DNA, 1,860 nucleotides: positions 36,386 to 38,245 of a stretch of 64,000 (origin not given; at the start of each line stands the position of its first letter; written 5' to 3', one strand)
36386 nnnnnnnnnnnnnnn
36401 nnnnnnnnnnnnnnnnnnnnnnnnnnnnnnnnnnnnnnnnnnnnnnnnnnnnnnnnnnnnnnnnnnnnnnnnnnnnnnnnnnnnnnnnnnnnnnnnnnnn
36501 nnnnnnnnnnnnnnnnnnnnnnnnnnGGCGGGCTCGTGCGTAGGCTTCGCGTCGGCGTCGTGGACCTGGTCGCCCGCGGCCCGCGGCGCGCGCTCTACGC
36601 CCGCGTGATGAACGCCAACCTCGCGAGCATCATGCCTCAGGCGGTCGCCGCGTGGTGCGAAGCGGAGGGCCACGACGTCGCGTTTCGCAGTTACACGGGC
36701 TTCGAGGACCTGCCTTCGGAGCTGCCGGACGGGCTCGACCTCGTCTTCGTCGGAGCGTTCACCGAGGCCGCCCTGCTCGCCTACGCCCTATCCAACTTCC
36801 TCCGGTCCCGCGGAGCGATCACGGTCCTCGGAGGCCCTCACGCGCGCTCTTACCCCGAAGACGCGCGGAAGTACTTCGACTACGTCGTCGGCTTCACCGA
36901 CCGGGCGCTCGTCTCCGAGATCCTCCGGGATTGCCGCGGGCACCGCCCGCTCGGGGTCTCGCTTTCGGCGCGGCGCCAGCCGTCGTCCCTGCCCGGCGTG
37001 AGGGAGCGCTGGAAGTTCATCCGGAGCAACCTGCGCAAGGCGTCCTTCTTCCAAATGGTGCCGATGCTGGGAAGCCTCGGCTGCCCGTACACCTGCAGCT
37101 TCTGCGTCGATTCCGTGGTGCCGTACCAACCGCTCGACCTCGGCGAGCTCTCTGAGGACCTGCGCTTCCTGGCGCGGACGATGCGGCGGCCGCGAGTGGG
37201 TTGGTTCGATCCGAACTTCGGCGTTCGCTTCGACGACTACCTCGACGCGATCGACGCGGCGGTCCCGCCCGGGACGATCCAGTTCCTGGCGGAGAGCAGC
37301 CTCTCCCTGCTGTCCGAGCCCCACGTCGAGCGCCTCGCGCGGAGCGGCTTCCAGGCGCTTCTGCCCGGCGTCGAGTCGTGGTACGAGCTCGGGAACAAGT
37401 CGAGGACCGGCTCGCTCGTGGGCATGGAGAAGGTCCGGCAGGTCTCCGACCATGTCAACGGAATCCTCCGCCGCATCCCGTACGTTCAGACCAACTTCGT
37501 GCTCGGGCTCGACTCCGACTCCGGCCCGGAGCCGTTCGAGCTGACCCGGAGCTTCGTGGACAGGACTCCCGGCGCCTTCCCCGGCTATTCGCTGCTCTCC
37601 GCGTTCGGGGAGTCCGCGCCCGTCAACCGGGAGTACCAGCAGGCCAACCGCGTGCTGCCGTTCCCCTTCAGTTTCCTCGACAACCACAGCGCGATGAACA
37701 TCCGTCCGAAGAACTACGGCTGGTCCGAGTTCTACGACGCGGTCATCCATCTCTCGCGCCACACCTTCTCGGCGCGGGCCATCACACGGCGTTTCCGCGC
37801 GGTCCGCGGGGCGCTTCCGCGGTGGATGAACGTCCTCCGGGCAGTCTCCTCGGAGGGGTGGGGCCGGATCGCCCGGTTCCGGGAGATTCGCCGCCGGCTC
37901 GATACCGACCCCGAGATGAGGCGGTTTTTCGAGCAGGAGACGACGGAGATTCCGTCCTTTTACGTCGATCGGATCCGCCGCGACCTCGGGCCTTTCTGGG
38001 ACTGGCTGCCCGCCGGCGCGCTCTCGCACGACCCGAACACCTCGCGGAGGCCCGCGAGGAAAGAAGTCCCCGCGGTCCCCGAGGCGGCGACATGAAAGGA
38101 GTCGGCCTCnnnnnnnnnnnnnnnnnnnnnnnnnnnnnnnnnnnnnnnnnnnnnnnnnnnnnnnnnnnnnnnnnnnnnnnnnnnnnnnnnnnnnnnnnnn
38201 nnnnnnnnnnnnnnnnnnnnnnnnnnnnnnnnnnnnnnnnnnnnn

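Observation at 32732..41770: Co-transcribed trio: STAND Ser/Thr kinase-NTPase, B12-binding radical SAM enzyme and a secreted neutral ceramidase-like hydrolase, facing an FHA kinase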

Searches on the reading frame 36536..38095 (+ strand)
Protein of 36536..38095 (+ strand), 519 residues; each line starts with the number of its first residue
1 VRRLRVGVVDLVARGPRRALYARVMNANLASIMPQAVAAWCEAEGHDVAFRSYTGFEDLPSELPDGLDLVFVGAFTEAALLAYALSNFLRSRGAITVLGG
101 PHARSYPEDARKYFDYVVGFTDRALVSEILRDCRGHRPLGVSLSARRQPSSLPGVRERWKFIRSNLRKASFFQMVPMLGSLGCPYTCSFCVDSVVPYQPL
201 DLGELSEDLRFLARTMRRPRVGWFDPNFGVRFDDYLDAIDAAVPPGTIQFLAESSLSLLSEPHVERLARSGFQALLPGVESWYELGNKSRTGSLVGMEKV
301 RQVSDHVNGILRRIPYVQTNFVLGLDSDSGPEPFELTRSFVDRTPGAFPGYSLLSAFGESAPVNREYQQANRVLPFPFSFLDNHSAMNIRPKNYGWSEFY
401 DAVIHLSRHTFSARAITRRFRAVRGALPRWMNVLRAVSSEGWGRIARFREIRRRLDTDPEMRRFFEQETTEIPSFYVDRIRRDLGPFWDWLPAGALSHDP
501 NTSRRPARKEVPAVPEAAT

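Call 5: search_protein_families(library=pfam, proteins=[window:36536-38095:+], max_evalue=0.01)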
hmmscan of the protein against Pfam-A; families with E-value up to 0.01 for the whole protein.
window:36536-38095:+ (519 aa): 2 families
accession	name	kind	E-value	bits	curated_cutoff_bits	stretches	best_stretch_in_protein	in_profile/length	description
PF02310.24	B12-binding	-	0.00023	21.4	32.1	1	36-121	19-113/121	B12 binding domain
PF04055.27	Radical_SAM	-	0.00095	19.8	29.5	1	181-285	5-115/166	Radical SAM superfamily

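Call 7: search_protein_families(library=ncbifam, proteins=[window:36536-38095:+], max_evalue=0.01)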
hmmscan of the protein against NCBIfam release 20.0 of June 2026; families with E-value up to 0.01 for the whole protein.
window:36536-38095:+ (519 aa): 1 family
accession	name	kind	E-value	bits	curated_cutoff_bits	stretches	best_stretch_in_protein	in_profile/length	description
TIGR04013.1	B12_SAM_MJ_1487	hypoth_equivalog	3.8e-07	29.3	251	1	36-191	15-168/382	TIGR04013 family B12-binding domain/radical SAM domain-containing protein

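Call 8: search_solved_structures(query=window:36536-38095:+, max_evalue=1)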
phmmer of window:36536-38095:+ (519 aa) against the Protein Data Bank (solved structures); distinct sequences matched with E-value up to 1: 2.
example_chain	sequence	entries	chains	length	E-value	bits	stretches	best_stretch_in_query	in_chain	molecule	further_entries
9esd_A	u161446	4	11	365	0.5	12.1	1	326-426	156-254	Tryptophan 2,3-dioxygenase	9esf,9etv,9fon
4hka_A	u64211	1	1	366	0.5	12.1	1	326-426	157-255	Tryptophan 2,3-dioxygenase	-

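Call 10: find_homologous_proteins(query=window:36536-38095:+, max_evalue=0.00001)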
Query window:36536-38095:+ (519 aa): 6141 proteins with E <= 0.00001 among 8000 candidates; the best 120 are listed.
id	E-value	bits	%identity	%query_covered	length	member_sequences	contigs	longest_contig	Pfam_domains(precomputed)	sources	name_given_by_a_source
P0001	0.0e+0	1190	100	100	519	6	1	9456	-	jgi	-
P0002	0.0e+0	1018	85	99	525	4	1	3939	-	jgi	jgi:hypothetical protein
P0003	4.3e-292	987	82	99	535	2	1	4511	-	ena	-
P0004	1.2e-289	979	87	93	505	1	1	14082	-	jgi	jgi:hypothetical protein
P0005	4.2e-277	938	78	97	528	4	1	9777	-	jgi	-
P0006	2.5e-269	912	77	97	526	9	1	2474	PF04055.28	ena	-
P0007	8.1e-269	911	73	99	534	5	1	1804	-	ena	-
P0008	1.0e-268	910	73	99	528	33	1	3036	PF02310.25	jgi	jgi:hypothetical protein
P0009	3.8e-268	908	76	97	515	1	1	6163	PF04055.28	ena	-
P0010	3.3e-267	905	77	97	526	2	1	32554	PF04055.28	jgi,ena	-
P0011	4.1e-267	905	74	97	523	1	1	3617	PF02310.25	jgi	-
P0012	4.1e-267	905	74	99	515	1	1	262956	-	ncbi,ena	-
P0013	7.5e-267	904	73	99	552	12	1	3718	PF04055.28,PF02310.25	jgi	jgi:hypothetical protein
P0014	7.9e-267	904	73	100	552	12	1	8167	PF04055.28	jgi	jgi:hypothetical protein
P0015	8.0e-267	904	73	99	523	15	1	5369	-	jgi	jgi:hypothetical protein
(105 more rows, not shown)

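Call 12: find_related_loci(query=A1, collection=genome_contigs, flank=9000)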
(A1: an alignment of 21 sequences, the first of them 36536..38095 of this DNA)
Query A1 (519 aa) in genome_contigs; peptide patterns used: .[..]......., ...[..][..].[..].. (x = any residue, [..] = any of these).
600 stretches matched a pattern (row limit reached: there are more); 600 encode a relative of the query (tblastn E <= 1e-3); the best 80 are kept; 80 distinct loci.
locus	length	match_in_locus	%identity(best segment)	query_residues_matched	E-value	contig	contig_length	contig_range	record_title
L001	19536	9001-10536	74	1-512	0e+0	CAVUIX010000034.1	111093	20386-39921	MAG: uncultured Acidobacteriota bacterium isolate MFD02199.bin.2.111 genome assembly, contig: contig_49513, whole genome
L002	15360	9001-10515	73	1-505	0e+0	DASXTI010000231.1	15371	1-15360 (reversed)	MAG TPA_asm: Thermoanaerobaculia bacterium isolate SMAG_U4688 k141_2121064, whole genome shotgun sequence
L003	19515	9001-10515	73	1-505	0e+0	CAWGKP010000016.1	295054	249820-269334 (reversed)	MAG: uncultured Acidobacteriota bacterium isolate MFD00822.bin.2.174 genome assembly, contig: contig_87145, whole genome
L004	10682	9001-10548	72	1-516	0e+0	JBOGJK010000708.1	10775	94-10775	MAG: Thermoanaerobaculia bacterium isolate H1-B1_metabat2.bin.190_sub k127_1874448, whole genome shotgun sequence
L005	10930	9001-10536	71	1-512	0e+0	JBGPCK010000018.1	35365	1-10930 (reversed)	MAG: Thermoanaerobaculia bacterium isolate OBJ_0618_050_50 k141_1355282_length_35365_cov_29.3398, whole genome shotgun s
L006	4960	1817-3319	74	1-501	0e+0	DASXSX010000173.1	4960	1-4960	MAG TPA_asm: Thermoanaerobaculia bacterium isolate SMAG_U4677 k141_1862149, whole genome shotgun sequence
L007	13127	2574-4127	72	1-517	0e+0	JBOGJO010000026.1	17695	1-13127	MAG: Thermoanaerobaculia bacterium isolate TC-S_maxbin2.bin.114 k127_4331813, whole genome shotgun sequence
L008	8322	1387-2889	73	1-501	0e+0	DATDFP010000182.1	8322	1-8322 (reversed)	MAG TPA_asm: Gemmatimonadales bacterium isolate SMAG_U229 k141_1486458, whole genome shotgun sequence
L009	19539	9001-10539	71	1-513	0e+0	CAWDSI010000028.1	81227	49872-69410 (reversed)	MAG: uncultured Acidobacteriota bacterium isolate MFD00392.bin.2.245 genome assembly, contig: contig_5264, whole genome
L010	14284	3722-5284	71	1-519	0e+0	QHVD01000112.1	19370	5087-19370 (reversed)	MAG: Gemmatimonadetes bacterium isolate AG12 14_0903_13_40cm_scaffold_5482_curated, whole genome shotgun sequence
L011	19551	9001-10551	71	1-517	0e+0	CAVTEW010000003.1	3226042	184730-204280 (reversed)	MAG: uncultured Acidobacteriota bacterium isolate MFD00822.bin.1.85 genome assembly, contig: contig_52079, whole genome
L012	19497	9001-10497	74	1-499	0e+0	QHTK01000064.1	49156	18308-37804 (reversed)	MAG: Gemmatimonadetes bacterium isolate AG8 14_1009_05_30cm_scaffold_299_curated, whole genome shotgun sequence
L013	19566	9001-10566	71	1-518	0e+0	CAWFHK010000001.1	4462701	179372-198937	MAG: uncultured Acidobacteriota bacterium isolate MFD04944.bin.1.336 genome assembly, contig: contig_25364, whole genome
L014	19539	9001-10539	73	1-513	0e+0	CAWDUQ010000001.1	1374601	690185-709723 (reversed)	MAG: uncultured Acidobacteriota bacterium isolate MFD05442.bin.1.363 genome assembly, contig: contig_1073, whole genome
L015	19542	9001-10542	71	1-514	0e+0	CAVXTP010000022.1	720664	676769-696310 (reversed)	MAG: uncultured Acidobacteriota bacterium isolate MFD05942.bin.1.319 genome assembly, contig: contig_8654, whole genome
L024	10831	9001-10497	69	1-499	0e+0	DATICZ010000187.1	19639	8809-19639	MAG TPA_asm: Gemmatimonadales bacterium isolate SMAG_U16330 k141_491390, whole genome shotgun sequence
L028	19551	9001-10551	66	1-517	0e+0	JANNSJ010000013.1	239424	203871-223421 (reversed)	MAG: Bacteroidota bacterium isolate SOY_31_metabat_225 SOY_31_k141_3282785, whole genome shotgun sequence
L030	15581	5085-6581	73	1-499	0e+0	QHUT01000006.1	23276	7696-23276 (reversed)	MAG: Gemmatimonadetes bacterium isolate AG21 14_0927_05_20cm_scaffold_5861_curated, whole genome shotgun sequence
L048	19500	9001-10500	66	2-501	0e+0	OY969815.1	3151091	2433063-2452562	MAG: uncultured Bacteroidetes bacterium isolate MFD01188.bin.c.1 genome assembly, chromosome: 1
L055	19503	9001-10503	67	2-502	0e+0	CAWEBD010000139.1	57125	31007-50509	MAG: uncultured Bacteroidetes bacterium isolate MFD01299.bin.2.3 genome assembly, contig: contig_70708, whole genome sho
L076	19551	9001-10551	65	1-517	0e+0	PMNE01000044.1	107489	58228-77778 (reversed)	MAG: Ignavibacteriae bacterium isolate fen_1260 73.20100900_E3D.23_contig_556, whole genome shotgun sequence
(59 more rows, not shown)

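Call 18: search_protein_families(library=pfam, proteins=[L048:10848-11606:+, L055:10849-11544:+, L012:8193-8849:+, L002:4304-6403:+, L030:9320-10816:+, L024:5901-6590:+, L001:14645-17206:-, L009:10567-11892:-, L076:7813-8466:+, L028:7814-8497:+], max_evalue=0.001)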
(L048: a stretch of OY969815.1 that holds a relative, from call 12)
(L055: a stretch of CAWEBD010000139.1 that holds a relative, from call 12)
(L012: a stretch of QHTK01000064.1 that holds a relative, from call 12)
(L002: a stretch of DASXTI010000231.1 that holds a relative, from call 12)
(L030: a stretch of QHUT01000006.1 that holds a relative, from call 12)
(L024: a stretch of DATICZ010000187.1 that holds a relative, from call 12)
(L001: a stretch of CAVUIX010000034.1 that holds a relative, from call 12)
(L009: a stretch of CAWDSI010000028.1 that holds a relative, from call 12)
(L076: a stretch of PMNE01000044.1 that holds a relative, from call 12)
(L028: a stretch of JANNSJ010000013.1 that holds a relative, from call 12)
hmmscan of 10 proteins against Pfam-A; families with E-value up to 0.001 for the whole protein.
L048:10848-11606:+ (252 aa): 4 families
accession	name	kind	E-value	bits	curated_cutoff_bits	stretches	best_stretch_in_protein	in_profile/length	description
PF00196.25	GerE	-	1.5e-19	69.8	23.5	1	180-234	3-57/57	Bacterial regulatory proteins, luxR family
PF00072.30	Response_reg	-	6.2e-17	62.2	30.2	1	28-139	1-110/111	Response regulator receiver domain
PF08281.18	Sigma70_r4_2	-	4.4e-08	33.1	25.7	1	179-222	10-54/54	Sigma-70, region 4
PF04545.22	Sigma70_r4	-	6.5e-07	29.2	24.1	1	180-222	5-48/50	Sigma-70, region 4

L055:10849-11544:+ (231 aa): 4 families
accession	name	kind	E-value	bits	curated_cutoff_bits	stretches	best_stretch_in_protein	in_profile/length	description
PF00196.25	GerE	-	1.5e-17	63.4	23.5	1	159-213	3-57/57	Bacterial regulatory proteins, luxR family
PF00072.30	Response_reg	-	3.3e-14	53.4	30.2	1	8-118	2-110/111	Response regulator receiver domain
PF08281.18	Sigma70_r4_2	-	1.7e-08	34.4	25.7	1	158-201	10-54/54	Sigma-70, region 4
PF04545.22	Sigma70_r4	-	0.00013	21.8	24.1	1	159-201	5-48/50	Sigma-70, region 4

L012:8193-8849:+ (218 aa): 5 families
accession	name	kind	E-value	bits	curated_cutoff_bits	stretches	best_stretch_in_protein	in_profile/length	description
PF00196.25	GerE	-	2.6e-18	65.8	23.5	1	158-212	3-57/57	Bacterial regulatory proteins, luxR family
PF00072.30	Response_reg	-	2e-16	60.6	30.2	1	7-118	1-110/111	Response regulator receiver domain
PF08281.18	Sigma70_r4_2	-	3.4e-09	36.7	25.7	1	157-200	10-54/54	Sigma-70, region 4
PF04545.22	Sigma70_r4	-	6.7e-08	32.4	24.1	1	157-200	4-48/50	Sigma-70, region 4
PF13384.12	HTH_23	-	0.0002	21.5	24.6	1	161-195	6-40/50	Homeodomain-like domain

L002:4304-6403:+ (699 aa): 7 families
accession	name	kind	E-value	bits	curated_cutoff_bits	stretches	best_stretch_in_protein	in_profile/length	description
PF13426.13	PAS_9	-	3.3e-39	133.8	27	3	359-461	3-103/103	PAS domain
PF00989.32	PAS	-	4e-38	130.4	22.6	2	347-459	2-113/113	PAS fold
PF08448.16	PAS_4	-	8e-37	126.3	23.1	3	359-464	7-110/110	PAS fold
PF02518.31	HATPase_c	-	1.5e-17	64.5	26.4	1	591-699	1-107/111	Histidine kinase-, DNA gyrase B-, and HSP90-like ATPase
PF08447.18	PAS_3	-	2.6e-14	53.7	25.6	1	370-453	2-86/89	PAS fold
PF00512.31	HisKA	-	7e-14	52.1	26.9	1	484-547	3-63/66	His Kinase A (phospho-acceptor) domain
PF13188.13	PAS_8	-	1.2e-12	47.6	21.8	0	346-400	1-55/65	PAS domain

L030:9320-10816:+ (498 aa): 8 families
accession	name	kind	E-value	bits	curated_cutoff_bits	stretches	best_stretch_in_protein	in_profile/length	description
PF13426.13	PAS_9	-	2.1e-29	102.3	27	2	29-131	3-103/103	PAS domain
PF08448.16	PAS_4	-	1.7e-26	93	23.1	2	29-134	7-110/110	PAS fold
PF00989.32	PAS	-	2.3e-26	92.5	22.6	2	19-125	4-109/113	PAS fold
PF02518.31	HATPase_c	-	2.5e-23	83.1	26.4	1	382-492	1-109/111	Histidine kinase-, DNA gyrase B-, and HSP90-like ATPase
PF00512.31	HisKA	-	1e-15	57.9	26.9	1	274-339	2-64/66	His Kinase A (phospho-acceptor) domain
PF08447.18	PAS_3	-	3.8e-15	56.4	25.6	2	168-250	2-85/89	PAS fold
PF13188.13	PAS_8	-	1.2e-08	35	21.8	0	18-68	3-53/65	PAS domain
PF17765.7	MLTR_LBD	-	6e-07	30.1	26.3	0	17-51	4-38/168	MmyB-like transcription regulator ligand binding domain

L024:5901-6590:+ (229 aa): 9 families
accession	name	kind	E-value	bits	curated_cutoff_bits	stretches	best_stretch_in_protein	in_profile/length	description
PF00005.33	ABC_tran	-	7.4e-36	124.2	25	1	24-171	2-136/137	ABC transporter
PF13304.12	AAA_21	-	1.1e-07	32.7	27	0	35-57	1-26/304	AAA domain, putative AbiEii toxin, Type IV TA system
PF02463.25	SMC_N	-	1.2e-06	28.5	40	1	33-216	24-211/220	RecF/RecN/SMC N terminal domain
PF13555.12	AAA_29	-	3.4e-05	23.9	27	1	23-50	12-39/61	P-loop containing region of AAA domain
PF03193.22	RsgA_GTPase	-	4.7e-05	23.7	30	1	30-65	104-138/174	RsgA GTPase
PF13401.12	AAA_22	-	0.0005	20.8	27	1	32-64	4-37/130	AAA domain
PF13191.12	AAA_16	-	0.00065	20.7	32.6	0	29-191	18-160/167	AAA ATPase domain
PF13481.12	AAA_25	-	0.00076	19.6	27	0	30-53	30-53/195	AAA domain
PF20703.3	nSTAND1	-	0.00091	19.4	27.1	1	21-56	21-54/379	Novel STAND NTPase 1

L001:14645-17206:- (853 aa): 7 families
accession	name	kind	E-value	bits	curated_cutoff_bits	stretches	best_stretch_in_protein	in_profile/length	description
PF00122.25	E1-E2_ATPase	-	3e-46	157.7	28.1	1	125-316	3-181/181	E1-E2 ATPase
PF00689.26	Cation_ATPase_C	-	8.7e-22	78.2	27.3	1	680-844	1-174/175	Cation transporting ATPase, C-terminus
PF00702.32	Hydrolase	-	4.7e-16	60.2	26.4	1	334-611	3-191/191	haloacid dehalogenase-like hydrolase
PF00690.31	Cation_ATPase_N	-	6.6e-13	48.6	20.4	1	20-84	4-69/69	Cation transporter/ATPase, N-terminus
PF13246.12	Cation_ATPase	-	4.1e-08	33.6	21.7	1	395-440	44-91/91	Cation transport ATPase (P-type)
PF12710.13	HAD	-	9.4e-07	29.9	27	1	475-607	52-188/189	haloacid dehalogenase-like hydrolase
PF08282.18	Hydrolase_3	-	0.00078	19.7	20.9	0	597-633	209-245/255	haloacid dehalogenase-like hydrolase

L009:10567-11892:- (441 aa): 2 families
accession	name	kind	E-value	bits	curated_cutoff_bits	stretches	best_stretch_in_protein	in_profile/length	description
PF13520.12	AA_permease_2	-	1.7e-57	195.7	27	1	8-417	1-412/427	Amino acid permease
PF00324.27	AA_permease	-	3e-36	125.5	24.6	1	18-409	7-420/470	Amino acid permease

L076:7813-8466:+ (217 aa): 5 families
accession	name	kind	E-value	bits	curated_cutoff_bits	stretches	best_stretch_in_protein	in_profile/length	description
PF00196.25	GerE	-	3.2e-17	62.4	23.5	1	156-210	3-57/57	Bacterial regulatory proteins, luxR family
PF00072.30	Response_reg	-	4.2e-12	46.7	30.2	1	7-116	2-110/111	Response regulator receiver domain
PF08281.18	Sigma70_r4_2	-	2.3e-09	37.2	25.7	1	155-198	10-54/54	Sigma-70, region 4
PF13936.12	HTH_38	-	5e-05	23.4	27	0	157-191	6-41/44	Helix-turn-helix domain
PF04545.22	Sigma70_r4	-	0.00025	20.9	24.1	1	156-198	5-48/50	Sigma-70, region 4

L028:7814-8497:+ (227 aa): 4 families
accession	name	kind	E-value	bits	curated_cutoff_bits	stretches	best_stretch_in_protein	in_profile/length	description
PF00196.25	GerE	-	1.1e-17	63.8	23.5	1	166-220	3-57/57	Bacterial regulatory proteins, luxR family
PF00072.30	Response_reg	-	2.4e-12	47.4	30.2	1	17-126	2-110/111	Response regulator receiver domain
PF08281.18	Sigma70_r4_2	-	2.8e-09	36.9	25.7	1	165-208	10-54/54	Sigma-70, region 4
PF04545.22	Sigma70_r4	-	1.6e-05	24.8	24.1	1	166-208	5-48/50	Sigma-70, region 4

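Call 36: search_protein_families(library=pfam, alignment_id=A3, max_evalue=0.00001)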
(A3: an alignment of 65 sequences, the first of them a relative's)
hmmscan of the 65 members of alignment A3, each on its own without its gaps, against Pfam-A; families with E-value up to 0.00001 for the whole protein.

A. member 1, L001:7118-8536:- (472 aa): 0 families

B. families by the number of members that match (of 65 scanned): 109 families (the first 25 are shown)
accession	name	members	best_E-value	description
PF00072.30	Response_reg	7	4.9e-32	Response regulator receiver domain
PF00196.25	GerE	5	1.5e-18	Bacterial regulatory proteins, luxR family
PF07719.23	TPR_2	4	5.2e-25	Tetratricopeptide repeat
PF13431.12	TPR_17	4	1.4e-23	Tetratricopeptide repeat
PF13428.12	TPR_14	4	1.8e-22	Tetratricopeptide repeat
PF13181.12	TPR_8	4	6.1e-20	Tetratricopeptide repeat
PF13414.12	TPR_11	4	5.9e-19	TPR repeat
PF08281.18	Sigma70_r4_2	4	2.8e-09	Sigma-70, region 4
PF00515.34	TPR_1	3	6.4e-26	Tetratricopeptide repeat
PF14559.12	TPR_19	3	6.2e-23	Tetratricopeptide repeat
PF13432.12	TPR_16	3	5.8e-22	Tetratricopeptide repeat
PF13424.12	TPR_12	3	4.5e-16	Tetratricopeptide repeat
PF13176.12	TPR_7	3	2.4e-14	Tetratricopeptide repeat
PF23914.1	TPR_CcmH_CycH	3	6.6e-10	Cytochrome c-type biogenesis protein H TPR domain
PF25183.1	OMP_b-brl_4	2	8.8e-85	Outer membrane beta barrel domain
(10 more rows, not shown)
